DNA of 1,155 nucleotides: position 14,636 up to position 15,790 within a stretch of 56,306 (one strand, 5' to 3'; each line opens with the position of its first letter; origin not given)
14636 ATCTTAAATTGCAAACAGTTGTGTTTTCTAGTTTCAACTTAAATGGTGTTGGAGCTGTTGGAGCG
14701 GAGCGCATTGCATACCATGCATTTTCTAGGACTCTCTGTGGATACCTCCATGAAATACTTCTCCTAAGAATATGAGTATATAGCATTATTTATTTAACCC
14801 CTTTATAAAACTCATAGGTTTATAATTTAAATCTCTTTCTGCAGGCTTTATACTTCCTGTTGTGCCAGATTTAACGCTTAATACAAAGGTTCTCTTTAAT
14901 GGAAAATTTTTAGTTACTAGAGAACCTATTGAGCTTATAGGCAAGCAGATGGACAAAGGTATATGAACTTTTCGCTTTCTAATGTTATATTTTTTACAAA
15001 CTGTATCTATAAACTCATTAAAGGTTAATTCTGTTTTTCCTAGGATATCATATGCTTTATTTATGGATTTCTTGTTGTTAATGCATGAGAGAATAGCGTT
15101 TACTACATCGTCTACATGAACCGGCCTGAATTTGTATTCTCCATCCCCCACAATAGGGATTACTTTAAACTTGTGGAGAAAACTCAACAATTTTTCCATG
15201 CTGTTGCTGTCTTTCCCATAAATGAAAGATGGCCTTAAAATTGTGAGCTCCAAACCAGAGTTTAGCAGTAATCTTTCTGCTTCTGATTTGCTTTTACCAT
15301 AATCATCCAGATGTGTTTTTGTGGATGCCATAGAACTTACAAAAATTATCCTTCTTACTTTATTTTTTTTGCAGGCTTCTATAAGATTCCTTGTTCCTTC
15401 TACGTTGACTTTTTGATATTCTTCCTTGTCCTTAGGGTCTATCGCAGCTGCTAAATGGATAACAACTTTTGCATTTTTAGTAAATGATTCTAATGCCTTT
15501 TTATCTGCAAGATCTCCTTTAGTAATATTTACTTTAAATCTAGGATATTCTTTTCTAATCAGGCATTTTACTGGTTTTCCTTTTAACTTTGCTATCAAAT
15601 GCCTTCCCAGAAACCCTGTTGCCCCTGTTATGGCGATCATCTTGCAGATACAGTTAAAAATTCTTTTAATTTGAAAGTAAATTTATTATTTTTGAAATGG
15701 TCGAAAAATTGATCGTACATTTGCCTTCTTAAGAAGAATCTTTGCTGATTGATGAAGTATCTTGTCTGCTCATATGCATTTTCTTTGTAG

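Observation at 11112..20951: Nine-gene lipid-linked glycan operon with two B12-radical-SAM enzymes and a SPASM radical-SAM enzyme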

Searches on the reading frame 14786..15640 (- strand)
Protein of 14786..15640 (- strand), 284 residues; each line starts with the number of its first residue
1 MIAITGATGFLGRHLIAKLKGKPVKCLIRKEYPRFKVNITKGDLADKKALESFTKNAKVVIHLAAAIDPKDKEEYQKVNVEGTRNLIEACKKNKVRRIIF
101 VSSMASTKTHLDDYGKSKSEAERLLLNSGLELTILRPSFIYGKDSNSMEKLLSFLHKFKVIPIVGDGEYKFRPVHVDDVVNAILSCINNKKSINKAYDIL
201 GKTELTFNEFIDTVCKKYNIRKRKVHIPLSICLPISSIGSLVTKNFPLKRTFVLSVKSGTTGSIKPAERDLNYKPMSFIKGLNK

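Call 4: search_protein_families(library=pfam, proteins=[window:14786-15640:-], max_evalue=0.01)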
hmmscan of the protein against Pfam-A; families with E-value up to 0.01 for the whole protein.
window:14786-15640:- (284 aa): 10 families
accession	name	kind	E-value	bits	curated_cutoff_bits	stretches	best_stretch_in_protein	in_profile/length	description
PF01370.27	Epimerase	-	1.2e-29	103.9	20.9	1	2-197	1-237/240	NAD dependent epimerase/dehydratase family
PF01073.25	3Beta_HSD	-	5.2e-28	98.3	22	2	3-105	1-118/280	3-beta hydroxysteroid dehydrogenase/isomerase family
PF07993.18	NAD_binding_4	-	1.9e-20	73.5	20.1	3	47-108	79-142/258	Male sterility protein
PF13460.12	NAD_binding_10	-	2.9e-20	73.4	27.2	1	6-146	1-152/184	NAD(P)H-binding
PF04321.23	RmlD_sub_bind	-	2.3e-18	66.7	27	1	2-225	3-238/287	RmlD substrate binding domain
PF05368.20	NmrA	-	1.8e-12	47.9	27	1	2-235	5-251/298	NmrA-like family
PF16363.11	GDP_Man_Dehyd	-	2.2e-10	41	27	1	4-103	2-129/332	GDP-mannose 4,6 dehydratase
PF02719.21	Polysacc_synt_2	-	5.2e-09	36.1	20.2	1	29-128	31-152/293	Polysaccharide biosynthesis protein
PF08659.16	KR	-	6.3e-05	23.4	22.6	1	36-107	54-140/180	KR domain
PF09754.15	PAC2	-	0.0056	16.9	25.8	0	12-109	16-113/215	PAC2 family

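Call 6: search_protein_families(library=ncbifam, proteins=[window:14786-15640:-], max_evalue=0.001)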
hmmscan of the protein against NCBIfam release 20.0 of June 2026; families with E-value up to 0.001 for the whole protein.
window:14786-15640:- (284 aa): 24 families
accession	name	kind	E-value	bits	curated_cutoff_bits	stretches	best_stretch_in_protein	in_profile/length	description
TIGR03466.1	HpnA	hypoth_equivalog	1.4e-25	89.9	367.65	1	4-247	5-278/327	hopanoid-associated sugar epimerase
NF042423.1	oxyalk_red_Shew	equivalog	2.1e-23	82.9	580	1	3-277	12-322/331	2-alkyl-3-oxoalkanoate reductase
NF042422.1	oxyalk_red_OleD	equivalog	3.2e-23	82.6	580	2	2-107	3-114/329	2-alkyl-3-oxoalkanoate reductase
TIGR01746.1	Thioester-redct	subfamily_domain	6.9e-22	78.2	213.35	2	37-222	63-286/371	thioester reductase domain-containing protein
NF004520.0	PRK05865.1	equivalog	4.5e-18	64.5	1509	1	2-211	3-195/854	sugar epimerase family protein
NF047837.1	UDPAcbARedWbcJ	equivalog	3.4e-17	62.4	500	1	2-223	3-220/372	UDP-2-acetamido-2,6-beta-L-arabino-hexul-4-ose reductase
NF052578.1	StrlDmthSdmBMthl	equivalog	8e-16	58.7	600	1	4-106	5-116/328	sterol demethylase protein SdmB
TIGR01214.1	rmlD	equivalog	1.2e-14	54.1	224.05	1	2-225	2-233/285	dTDP-4-dehydrorhamnose reductase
TIGR01777.1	yfcH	hypoth_equivalog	2.5e-14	53.6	207.35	1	2-228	1-250/292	TIGR01777 family oxidoreductase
NF005539.0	PRK07201.1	equivalog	1.7e-13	50.2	549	1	4-222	5-270/657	SDR family oxidoreductase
TIGR04180.1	EDH_00030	hypoth_equivalog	2.3e-13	49.9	475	1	3-103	2-121/297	NAD-dependent 4,6-dehydratase LegB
NF043036.1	ErythonDh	equivalog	6.1e-12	45.4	325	1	2-107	3-129/321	D-erythronate dehydrogenase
TIGR01179.1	galE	equivalog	2.8e-11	42.8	262.3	1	2-106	2-124/332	UDP-glucose 4-epimerase GalE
NF050030.1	thlkprotThyD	equivalog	1.1e-10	41.2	400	1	124-216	159-248/305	thylakoid membrane protein ThyD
NF058621.1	DiazavRedAvaA7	equivalog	2.4e-10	40.5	400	1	2-103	3-114/304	3-diazoavenalumate denitrifying reductase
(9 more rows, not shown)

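Call 41: search_solved_structures(query=window:14786-15640:-, max_evalue=0.00001)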
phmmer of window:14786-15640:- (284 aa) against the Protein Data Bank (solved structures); distinct sequences matched with E-value up to 0.00001: 48.
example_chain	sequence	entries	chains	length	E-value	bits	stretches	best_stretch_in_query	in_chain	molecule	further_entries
7ar7_P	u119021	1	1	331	2.6e-17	66.6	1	3-243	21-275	NADH dehydrogenase [ubiquinone] 1 alpha subcomplex subunit 9, mitochondrial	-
7a23_T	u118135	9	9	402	3.3e-17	66.2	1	3-243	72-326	39kDa | NADH dehydrogenase [ubiquinone] 1 alpha subcomplex subunit 9, mitochondrial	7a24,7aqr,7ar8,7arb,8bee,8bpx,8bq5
6x89_A9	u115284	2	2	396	6.7e-16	61.9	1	3-255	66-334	NADH dehydrogenase [ubiquinone] 1 alpha subcomplex subunit 9, mitochondrial isoform X1 | NDUA9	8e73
7zm7_E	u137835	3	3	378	1.2e-14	57.8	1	4-238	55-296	NADH dehydrogenase (Ubiquinone)-like protein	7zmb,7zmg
7b0n_P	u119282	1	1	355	2.7e-13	53.4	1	4-229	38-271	Epimerase domain-containing protein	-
6gcs_E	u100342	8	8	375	3.2e-13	53.2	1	4-229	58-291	NUEM SUBUNIT | Subunit NUEM of NADH:Ubiquinone Oxidoreductase (Complex I) | NADH-ubiquinone oxidoreductase 40 kDa subunit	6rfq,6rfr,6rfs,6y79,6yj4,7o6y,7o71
7arc_P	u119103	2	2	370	1.4e-12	51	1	4-216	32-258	39 kDa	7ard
3wj7_A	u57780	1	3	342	1.2e-11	47.9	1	3-110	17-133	Putative oxidoreductase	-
7tgh_A9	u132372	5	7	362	2.4e-11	47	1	50-281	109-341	NAD-dependent epimerase/dehydratase family protein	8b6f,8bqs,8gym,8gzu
8esw_A9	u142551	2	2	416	3e-11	46.7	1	3-214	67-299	NADH dehydrogenase (Ubiquinone) 39 kDa subunit, isoform A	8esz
8b9z_P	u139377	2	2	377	4.2e-11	46.2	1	3-214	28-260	NADH dehydrogenase (Ubiquinone) 39 kDa subunit, isoform A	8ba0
9f5x_P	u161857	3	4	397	6.5e-11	45.6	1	4-229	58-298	Putative NADH:ubiquinone oxidoreductase 39 kDa subunit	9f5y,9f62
6jkg_A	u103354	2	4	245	3e-10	43.4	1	4-105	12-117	Sterol-4-alpha-carboxylate 3-dehydrogenase, decarboxylating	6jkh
5xtb_J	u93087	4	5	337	7.1e-10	42.2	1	3-204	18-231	NADH dehydrogenase [ubiquinone] 1 alpha subcomplex subunit 9, mitochondrial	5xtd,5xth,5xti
9iho_P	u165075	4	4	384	7.1e-10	42.2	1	4-216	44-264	NUEM (39 kDa) subunit of mitochondrial NADH:ubiquinone oxidoreductase (Complex I)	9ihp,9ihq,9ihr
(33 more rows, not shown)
